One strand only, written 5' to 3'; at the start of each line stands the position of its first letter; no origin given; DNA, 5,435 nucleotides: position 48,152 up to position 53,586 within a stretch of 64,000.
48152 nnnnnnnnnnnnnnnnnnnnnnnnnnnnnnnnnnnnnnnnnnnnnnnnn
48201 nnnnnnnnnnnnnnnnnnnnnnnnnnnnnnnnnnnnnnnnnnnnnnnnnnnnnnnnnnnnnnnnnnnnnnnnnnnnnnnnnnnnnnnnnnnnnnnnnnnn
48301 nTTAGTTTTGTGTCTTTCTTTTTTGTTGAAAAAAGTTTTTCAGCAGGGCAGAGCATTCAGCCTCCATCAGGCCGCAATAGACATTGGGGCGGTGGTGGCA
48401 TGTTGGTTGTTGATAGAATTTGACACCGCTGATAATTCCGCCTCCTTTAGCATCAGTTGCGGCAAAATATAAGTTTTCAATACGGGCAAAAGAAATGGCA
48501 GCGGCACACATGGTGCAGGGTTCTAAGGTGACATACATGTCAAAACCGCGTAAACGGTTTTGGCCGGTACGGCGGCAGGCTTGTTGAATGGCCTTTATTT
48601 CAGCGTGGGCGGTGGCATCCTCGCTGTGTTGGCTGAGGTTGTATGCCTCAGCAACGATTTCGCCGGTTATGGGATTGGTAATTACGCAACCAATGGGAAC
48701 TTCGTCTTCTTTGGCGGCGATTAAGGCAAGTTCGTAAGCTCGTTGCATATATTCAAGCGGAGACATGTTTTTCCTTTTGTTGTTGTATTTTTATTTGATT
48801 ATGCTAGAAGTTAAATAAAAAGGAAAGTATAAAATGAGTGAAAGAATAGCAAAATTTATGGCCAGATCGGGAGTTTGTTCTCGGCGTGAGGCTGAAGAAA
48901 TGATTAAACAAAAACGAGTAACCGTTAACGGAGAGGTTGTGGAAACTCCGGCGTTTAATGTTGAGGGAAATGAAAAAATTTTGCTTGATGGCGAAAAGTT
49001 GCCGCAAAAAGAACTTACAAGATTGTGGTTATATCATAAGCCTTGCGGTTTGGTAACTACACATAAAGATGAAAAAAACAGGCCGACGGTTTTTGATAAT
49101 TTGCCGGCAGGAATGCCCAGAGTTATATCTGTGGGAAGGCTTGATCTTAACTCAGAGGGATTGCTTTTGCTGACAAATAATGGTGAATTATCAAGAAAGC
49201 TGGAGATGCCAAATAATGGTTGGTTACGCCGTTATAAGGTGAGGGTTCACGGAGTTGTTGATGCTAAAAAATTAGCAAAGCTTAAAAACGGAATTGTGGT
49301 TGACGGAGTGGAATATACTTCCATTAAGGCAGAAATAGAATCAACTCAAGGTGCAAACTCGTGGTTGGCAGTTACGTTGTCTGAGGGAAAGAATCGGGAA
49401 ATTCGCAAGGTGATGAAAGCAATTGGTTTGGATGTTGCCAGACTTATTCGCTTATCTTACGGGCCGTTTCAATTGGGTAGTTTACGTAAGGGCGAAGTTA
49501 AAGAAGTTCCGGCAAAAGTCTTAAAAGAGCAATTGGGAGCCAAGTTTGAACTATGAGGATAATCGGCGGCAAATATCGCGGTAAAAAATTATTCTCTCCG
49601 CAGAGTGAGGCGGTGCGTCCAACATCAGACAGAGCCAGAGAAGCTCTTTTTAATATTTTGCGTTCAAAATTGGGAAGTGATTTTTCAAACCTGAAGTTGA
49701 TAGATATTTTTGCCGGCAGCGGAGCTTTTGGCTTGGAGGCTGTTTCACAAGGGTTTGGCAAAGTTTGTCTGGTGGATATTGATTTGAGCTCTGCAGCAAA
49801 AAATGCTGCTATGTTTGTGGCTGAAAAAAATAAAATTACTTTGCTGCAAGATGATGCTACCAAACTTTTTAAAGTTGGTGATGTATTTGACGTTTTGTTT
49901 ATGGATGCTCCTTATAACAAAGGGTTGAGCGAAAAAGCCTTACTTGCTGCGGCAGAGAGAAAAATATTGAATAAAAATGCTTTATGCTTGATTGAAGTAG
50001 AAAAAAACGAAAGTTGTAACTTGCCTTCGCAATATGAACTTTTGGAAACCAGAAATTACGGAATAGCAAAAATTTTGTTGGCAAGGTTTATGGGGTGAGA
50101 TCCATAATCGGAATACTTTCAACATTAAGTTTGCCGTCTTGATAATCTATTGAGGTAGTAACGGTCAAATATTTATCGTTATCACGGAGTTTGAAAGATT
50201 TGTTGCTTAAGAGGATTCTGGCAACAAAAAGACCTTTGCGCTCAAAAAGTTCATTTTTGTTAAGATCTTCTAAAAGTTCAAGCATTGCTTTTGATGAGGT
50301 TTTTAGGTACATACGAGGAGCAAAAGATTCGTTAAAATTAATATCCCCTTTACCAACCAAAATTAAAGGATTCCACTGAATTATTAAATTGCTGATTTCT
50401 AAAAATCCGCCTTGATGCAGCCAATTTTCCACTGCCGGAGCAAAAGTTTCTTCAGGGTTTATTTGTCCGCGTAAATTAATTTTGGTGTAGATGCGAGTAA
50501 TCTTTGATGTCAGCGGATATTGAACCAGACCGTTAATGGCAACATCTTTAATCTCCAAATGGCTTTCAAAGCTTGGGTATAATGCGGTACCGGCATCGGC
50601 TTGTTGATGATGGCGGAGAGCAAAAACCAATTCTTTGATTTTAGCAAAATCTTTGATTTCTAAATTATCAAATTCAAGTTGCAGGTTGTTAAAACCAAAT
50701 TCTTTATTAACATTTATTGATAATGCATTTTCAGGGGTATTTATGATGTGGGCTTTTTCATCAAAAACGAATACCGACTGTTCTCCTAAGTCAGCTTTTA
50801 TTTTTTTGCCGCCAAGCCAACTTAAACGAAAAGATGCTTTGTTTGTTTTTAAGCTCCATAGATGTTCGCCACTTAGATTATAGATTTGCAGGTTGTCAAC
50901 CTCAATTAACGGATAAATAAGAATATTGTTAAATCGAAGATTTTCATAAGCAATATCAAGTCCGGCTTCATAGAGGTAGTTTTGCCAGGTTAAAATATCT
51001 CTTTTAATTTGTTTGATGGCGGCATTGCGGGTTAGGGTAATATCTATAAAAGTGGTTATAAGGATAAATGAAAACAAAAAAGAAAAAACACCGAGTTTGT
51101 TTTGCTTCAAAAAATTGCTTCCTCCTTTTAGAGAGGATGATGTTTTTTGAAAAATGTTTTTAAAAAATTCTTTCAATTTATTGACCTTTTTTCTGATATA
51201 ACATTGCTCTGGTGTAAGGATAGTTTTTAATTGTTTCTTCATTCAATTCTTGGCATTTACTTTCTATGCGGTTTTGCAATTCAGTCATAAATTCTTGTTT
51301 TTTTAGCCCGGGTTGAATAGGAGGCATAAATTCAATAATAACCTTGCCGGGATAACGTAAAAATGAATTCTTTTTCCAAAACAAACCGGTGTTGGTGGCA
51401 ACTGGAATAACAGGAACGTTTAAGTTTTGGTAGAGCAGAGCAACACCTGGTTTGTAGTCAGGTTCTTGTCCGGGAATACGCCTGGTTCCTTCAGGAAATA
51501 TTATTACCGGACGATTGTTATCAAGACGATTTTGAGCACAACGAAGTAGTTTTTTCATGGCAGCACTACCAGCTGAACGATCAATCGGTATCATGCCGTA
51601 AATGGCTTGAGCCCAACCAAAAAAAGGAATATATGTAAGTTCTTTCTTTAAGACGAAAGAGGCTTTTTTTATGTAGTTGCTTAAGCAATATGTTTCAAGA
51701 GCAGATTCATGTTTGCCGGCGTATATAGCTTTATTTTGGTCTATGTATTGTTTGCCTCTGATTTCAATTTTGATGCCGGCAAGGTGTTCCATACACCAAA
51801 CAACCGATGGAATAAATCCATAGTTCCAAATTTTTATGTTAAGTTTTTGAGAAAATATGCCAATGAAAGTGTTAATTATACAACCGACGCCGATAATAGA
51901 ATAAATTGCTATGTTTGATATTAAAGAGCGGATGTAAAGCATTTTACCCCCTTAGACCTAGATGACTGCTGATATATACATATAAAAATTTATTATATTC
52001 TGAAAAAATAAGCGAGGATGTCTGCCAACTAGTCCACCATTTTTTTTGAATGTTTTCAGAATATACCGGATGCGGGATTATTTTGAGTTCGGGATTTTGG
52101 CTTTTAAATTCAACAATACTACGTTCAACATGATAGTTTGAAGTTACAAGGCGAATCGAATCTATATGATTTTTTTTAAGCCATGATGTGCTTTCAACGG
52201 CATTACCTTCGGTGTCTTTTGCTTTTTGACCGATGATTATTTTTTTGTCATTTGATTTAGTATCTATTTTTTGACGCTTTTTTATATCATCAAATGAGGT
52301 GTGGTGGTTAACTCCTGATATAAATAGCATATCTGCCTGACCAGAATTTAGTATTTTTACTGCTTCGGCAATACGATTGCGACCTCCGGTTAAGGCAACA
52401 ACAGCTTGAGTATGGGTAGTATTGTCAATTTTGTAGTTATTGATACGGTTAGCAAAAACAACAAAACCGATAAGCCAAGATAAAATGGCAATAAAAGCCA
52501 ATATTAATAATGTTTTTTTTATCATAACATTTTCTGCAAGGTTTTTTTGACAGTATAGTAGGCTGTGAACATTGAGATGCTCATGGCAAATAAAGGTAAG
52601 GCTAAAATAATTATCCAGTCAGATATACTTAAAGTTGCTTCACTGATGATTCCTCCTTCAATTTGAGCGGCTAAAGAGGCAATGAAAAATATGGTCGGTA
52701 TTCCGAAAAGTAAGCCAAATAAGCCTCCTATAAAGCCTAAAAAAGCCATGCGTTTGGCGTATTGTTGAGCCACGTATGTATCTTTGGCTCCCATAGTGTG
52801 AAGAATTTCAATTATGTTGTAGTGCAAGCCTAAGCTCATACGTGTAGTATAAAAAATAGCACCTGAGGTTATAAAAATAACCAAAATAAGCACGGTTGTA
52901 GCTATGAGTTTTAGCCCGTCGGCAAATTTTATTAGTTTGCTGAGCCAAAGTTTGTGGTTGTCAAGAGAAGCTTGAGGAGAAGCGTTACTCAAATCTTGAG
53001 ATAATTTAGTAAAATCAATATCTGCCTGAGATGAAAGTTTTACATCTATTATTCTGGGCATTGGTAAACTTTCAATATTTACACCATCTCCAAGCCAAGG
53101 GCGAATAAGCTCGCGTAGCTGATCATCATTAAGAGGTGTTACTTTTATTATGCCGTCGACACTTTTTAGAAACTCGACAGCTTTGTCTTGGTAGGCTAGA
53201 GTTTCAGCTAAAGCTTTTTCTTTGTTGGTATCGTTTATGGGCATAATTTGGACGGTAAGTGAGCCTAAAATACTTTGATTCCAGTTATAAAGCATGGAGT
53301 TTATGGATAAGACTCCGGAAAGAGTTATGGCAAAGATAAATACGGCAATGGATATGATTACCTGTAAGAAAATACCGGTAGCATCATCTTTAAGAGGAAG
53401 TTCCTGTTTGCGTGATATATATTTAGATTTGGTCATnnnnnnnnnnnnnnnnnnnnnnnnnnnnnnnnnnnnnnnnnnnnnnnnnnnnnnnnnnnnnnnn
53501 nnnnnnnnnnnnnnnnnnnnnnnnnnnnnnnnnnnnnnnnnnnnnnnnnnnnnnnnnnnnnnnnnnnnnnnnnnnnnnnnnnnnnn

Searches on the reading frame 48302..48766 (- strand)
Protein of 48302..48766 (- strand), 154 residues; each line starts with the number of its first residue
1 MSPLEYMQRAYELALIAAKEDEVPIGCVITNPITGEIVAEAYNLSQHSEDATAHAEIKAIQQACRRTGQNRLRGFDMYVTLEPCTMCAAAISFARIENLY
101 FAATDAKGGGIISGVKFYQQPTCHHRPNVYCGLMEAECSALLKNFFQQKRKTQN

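Call 32: search_protein_families(library=pfam, proteins=[window:48302-48766:-], max_evalue=0.001)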
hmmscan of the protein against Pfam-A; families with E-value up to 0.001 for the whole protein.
window:48302-48766:- (154 aa): 3 families
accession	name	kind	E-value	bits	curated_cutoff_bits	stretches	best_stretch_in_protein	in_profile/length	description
PF14437.12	MafB19-deam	-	2.5e-31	108.9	27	1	3-150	3-142/142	MafB19-like deaminase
PF00383.29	dCMP_cyt_deam_1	-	2.2e-26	92.1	25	1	5-102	6-101/102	Cytidine and deoxycytidylate deaminase zinc-binding region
PF14439.12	Bd3614-deam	-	6.6e-08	33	38.5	1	29-92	14-75/113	Bd3614-like deaminase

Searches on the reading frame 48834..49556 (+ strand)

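Call 32: search_protein_families(library=pfam, proteins=[window:48834-49556:+], max_evalue=0.001)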
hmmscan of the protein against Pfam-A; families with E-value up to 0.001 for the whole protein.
window:48834-49556:+ (240 aa): 2 families
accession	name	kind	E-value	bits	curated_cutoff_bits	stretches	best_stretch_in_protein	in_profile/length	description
PF00849.27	PseudoU_synth_2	-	5.2e-19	69.4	26.8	1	64-195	2-151/152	RNA pseudouridylate synthase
PF01479.30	S4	-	3.1e-15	56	22.8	1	3-49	1-48/48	S4 domain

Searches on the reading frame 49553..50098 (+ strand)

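Call 32: search_protein_families(library=pfam, proteins=[window:49553-50098:+], max_evalue=0.001)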
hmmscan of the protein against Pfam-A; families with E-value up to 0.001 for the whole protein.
window:49553-50098:+ (181 aa): 2 families
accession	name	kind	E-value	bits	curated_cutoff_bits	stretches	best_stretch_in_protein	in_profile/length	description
PF03602.21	Cons_hypoth95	-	1.2e-38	133.1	24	1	1-176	1-180/182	Conserved hypothetical protein 95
PF13847.12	Methyltransf_31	-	4.9e-06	26.7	27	1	45-151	3-113/145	Methyltransferase domain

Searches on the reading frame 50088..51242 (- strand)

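Call 32: search_protein_families(library=pfam, proteins=[window:50088-51242:-], max_evalue=0.001)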
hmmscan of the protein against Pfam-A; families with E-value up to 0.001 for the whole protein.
window:50088-51242:- (384 aa): 1 family
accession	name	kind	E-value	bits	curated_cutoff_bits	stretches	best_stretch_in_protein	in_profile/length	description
PF09898.14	DUF2125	-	3.3e-06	27.3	24.2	1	181-381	109-317/319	Uncharacterized protein conserved in bacteria (DUF2125)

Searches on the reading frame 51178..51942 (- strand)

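Call 32: search_protein_families(library=pfam, proteins=[window:51178-51942:-], max_evalue=0.001)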
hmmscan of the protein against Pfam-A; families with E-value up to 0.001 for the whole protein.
window:51178-51942:- (254 aa): 1 family
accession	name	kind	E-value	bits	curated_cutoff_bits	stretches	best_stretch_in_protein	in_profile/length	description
PF01553.26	Acyltransferase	-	2.4e-20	73.1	23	1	58-182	1-130/132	Acyltransferase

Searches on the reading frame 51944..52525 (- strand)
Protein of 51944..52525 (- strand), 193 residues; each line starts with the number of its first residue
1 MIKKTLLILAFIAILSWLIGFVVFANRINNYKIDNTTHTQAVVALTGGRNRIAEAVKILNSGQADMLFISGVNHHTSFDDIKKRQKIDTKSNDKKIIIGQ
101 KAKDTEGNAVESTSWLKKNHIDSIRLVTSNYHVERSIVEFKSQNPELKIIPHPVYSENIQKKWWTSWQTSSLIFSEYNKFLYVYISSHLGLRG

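Call 32: search_protein_families(library=pfam, proteins=[window:51944-52525:-], max_evalue=0.001)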
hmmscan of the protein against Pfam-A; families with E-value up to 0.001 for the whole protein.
window:51944-52525:- (193 aa): 1 family
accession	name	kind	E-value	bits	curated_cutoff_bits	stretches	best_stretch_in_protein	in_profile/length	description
PF02698.23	DUF218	-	6.1e-14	52.5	27.6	1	41-177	2-131/133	DUF218 domain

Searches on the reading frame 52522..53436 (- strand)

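Call 32: search_protein_families(library=pfam, proteins=[window:52522-53436:-], max_evalue=0.001)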
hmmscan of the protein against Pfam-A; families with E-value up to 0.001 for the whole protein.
window:52522-53436:- (304 aa): 1 family
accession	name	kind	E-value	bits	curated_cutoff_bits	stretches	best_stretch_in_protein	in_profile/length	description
PF02687.27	FtsX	-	1.6e-08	35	25.5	1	182-298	3-117/120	FtsX-like permease C-terminal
